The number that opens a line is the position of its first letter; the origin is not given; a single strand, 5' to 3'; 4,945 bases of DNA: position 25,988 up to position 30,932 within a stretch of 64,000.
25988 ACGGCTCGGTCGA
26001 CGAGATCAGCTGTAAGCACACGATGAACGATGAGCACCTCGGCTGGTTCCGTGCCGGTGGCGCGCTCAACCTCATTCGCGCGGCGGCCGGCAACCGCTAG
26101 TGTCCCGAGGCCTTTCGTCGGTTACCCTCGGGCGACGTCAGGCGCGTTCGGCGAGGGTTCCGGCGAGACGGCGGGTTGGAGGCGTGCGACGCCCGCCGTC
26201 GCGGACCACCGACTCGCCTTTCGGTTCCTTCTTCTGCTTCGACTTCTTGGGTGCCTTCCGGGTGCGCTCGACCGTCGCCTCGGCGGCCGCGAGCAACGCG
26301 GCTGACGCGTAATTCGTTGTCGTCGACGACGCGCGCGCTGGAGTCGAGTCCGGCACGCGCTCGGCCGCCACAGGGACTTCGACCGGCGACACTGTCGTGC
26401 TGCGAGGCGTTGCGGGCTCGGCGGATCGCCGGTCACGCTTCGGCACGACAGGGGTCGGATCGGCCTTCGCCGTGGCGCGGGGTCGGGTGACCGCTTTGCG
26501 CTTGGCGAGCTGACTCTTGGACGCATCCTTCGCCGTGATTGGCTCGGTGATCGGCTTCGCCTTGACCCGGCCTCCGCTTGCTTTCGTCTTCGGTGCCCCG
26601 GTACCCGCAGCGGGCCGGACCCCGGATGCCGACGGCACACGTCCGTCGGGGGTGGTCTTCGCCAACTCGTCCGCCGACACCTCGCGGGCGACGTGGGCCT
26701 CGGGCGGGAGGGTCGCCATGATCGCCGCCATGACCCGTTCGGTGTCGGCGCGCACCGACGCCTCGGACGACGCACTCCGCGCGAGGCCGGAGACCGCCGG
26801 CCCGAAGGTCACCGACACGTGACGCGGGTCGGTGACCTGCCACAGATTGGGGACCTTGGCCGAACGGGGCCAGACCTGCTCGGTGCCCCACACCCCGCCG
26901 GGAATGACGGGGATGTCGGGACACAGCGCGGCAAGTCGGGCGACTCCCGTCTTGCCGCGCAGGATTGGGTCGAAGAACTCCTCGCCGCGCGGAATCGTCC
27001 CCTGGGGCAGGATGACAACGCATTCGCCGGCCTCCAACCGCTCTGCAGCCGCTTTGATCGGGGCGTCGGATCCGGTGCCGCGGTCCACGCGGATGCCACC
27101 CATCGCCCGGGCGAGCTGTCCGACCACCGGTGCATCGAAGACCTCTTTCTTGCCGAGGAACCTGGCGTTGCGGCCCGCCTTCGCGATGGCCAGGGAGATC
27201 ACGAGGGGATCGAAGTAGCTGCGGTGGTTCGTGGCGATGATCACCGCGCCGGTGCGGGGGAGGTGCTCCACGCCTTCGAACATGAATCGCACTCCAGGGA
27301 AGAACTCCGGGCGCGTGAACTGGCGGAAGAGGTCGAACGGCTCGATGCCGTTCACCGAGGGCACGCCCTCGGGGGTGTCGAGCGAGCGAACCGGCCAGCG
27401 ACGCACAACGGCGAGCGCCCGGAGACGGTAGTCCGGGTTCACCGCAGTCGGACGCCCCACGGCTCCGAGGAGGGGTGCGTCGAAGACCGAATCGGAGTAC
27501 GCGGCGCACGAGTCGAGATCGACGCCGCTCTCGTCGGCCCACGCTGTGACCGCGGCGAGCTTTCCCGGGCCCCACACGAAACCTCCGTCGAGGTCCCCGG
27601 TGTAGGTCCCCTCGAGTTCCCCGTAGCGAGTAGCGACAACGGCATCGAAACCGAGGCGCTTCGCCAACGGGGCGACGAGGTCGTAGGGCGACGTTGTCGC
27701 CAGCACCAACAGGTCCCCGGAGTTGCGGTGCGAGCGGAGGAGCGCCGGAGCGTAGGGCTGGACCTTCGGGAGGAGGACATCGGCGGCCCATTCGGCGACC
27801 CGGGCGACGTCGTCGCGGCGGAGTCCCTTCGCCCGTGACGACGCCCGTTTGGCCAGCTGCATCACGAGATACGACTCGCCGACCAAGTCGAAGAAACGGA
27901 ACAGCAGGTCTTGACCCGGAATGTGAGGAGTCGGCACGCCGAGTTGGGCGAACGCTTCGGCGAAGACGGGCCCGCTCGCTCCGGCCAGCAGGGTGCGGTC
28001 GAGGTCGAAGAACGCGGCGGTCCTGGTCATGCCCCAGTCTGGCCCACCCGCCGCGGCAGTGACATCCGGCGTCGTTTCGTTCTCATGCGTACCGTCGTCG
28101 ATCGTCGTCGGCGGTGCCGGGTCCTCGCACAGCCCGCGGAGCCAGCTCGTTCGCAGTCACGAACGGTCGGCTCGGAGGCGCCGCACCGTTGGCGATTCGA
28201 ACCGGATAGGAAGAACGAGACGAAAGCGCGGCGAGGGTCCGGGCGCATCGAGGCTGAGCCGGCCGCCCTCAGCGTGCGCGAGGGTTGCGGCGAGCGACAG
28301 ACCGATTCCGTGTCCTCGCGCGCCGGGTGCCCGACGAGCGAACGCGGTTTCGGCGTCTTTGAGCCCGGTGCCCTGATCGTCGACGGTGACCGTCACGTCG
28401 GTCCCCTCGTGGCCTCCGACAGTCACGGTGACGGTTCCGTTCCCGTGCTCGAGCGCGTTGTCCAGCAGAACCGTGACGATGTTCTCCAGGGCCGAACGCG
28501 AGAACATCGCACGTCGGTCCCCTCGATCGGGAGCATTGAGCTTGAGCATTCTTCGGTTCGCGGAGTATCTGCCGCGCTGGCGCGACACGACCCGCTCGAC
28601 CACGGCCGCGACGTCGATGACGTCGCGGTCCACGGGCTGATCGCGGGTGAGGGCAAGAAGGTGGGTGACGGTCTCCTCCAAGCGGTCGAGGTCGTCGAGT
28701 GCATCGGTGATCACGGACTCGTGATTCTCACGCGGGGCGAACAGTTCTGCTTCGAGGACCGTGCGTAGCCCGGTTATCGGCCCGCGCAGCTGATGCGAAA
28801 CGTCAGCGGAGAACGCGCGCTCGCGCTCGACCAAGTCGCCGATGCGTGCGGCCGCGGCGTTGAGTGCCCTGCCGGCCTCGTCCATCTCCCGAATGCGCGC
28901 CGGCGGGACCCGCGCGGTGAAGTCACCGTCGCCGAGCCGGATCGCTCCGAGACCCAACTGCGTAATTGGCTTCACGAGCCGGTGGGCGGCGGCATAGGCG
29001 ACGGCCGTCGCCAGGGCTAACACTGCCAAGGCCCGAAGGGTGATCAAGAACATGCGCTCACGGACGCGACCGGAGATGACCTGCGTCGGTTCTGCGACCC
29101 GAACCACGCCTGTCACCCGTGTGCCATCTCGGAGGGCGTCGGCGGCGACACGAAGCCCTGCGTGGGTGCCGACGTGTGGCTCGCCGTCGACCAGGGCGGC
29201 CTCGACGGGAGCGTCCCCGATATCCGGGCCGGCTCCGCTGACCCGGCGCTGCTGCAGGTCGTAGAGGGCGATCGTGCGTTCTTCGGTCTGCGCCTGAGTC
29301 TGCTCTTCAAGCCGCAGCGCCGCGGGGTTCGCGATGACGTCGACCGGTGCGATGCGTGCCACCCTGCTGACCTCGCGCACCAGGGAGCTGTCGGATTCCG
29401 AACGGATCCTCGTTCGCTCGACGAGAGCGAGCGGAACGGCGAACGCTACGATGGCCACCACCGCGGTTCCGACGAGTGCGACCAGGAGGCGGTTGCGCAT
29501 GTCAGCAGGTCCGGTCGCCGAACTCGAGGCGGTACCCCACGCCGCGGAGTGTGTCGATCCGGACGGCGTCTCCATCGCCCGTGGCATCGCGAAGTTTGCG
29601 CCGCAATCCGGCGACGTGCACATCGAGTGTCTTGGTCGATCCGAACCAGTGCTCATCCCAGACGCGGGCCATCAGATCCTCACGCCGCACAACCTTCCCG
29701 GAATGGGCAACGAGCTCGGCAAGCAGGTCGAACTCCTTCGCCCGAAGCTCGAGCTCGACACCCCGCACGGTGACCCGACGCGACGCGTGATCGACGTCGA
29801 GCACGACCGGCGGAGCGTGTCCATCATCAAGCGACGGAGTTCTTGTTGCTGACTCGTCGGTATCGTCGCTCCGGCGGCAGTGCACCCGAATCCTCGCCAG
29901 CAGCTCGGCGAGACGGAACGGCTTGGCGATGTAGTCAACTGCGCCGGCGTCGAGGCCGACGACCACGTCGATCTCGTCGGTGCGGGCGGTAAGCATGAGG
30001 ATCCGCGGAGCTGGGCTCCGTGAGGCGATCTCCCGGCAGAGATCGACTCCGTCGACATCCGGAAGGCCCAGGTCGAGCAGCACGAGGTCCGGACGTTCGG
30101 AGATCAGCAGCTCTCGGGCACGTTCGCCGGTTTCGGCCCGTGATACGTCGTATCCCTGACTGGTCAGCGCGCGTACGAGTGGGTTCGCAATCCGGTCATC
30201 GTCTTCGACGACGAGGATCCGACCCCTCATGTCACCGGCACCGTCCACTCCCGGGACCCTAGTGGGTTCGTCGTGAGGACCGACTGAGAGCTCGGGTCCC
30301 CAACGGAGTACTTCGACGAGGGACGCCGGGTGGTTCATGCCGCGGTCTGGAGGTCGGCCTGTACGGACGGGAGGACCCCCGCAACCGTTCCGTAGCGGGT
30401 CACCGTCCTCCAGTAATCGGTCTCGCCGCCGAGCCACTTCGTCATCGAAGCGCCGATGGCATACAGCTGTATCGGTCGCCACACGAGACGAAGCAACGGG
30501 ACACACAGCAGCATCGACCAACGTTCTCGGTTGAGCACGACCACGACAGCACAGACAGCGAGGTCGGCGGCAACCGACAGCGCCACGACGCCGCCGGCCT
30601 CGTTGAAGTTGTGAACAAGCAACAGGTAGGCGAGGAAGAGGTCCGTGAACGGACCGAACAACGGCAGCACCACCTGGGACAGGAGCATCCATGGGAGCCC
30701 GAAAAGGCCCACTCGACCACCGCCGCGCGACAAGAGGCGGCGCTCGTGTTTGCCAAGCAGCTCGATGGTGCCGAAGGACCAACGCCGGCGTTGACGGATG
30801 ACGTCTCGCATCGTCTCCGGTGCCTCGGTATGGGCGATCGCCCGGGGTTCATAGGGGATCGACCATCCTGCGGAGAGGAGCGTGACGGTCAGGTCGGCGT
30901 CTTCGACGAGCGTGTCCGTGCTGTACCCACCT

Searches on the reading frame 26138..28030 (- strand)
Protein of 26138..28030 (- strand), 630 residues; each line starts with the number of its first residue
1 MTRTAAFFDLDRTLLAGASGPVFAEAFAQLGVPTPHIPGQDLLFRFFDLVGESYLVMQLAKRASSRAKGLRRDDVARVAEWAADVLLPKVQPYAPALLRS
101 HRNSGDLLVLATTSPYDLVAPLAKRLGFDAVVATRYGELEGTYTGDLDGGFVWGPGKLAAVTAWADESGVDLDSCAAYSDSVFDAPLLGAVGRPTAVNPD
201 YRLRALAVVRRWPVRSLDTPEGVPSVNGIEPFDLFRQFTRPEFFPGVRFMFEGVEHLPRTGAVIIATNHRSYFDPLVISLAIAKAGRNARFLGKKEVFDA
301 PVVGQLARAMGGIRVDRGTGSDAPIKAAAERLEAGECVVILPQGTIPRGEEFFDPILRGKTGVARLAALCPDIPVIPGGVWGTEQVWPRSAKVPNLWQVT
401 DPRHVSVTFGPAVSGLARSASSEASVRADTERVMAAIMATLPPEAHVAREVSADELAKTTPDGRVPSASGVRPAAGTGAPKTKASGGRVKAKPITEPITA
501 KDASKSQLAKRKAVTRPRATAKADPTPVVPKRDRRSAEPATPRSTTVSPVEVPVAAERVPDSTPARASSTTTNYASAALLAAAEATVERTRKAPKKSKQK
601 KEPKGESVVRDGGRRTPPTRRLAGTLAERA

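Call 59: search_protein_families(library=pfam, proteins=[window:26138-28030:-])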
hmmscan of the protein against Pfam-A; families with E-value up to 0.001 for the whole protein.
window:26138-28030:- (630 aa): 3 families
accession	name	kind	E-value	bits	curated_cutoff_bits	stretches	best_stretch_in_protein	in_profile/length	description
PF12710.13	HAD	-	2e-30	107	27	1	6-188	1-188/189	haloacid dehalogenase-like hydrolase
PF01553.26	Acyltransferase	-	1.3e-24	86.9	23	1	250-378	3-129/132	Acyltransferase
PF00702.32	Hydrolase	-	0.00015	22.7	26.4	1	5-192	3-191/191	haloacid dehalogenase-like hydrolase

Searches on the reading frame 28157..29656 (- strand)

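Call 59: search_protein_families(library=pfam, proteins=[window:28157-29656:-])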
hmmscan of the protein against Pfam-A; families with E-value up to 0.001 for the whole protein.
window:28157-29656:- (499 aa): 3 families
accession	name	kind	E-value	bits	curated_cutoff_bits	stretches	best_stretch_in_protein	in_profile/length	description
PF02518.31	HATPase_c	-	2.7e-12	47.5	26.4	1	388-484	4-109/111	Histidine kinase-, DNA gyrase B-, and HSP90-like ATPase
PF00672.30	HAMP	-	9.7e-10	39.1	25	1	224-272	3-51/53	HAMP domain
PF00512.31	HisKA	-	1.9e-07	31.5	26.9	1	280-339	3-63/66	His Kinase A (phospho-acceptor) domain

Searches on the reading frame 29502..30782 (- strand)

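Call 59: search_protein_families(library=pfam, proteins=[window:29502-30782:-])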
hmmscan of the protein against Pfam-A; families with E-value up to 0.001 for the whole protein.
window:29502-30782:- (426 aa): 3 families
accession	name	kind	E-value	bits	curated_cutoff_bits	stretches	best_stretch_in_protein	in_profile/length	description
PF00072.30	Response_reg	-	3.7e-29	101.6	30.2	1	189-299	1-111/111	Response regulator receiver domain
PF00486.34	Trans_reg_C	-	2e-23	82.7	26.2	1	343-419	3-77/77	Transcriptional regulatory protein, C terminal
PF23198.2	PDE8A_N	-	0.00024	21.5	29.6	1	189-258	13-83/147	PDE8A-like, N-terminal domain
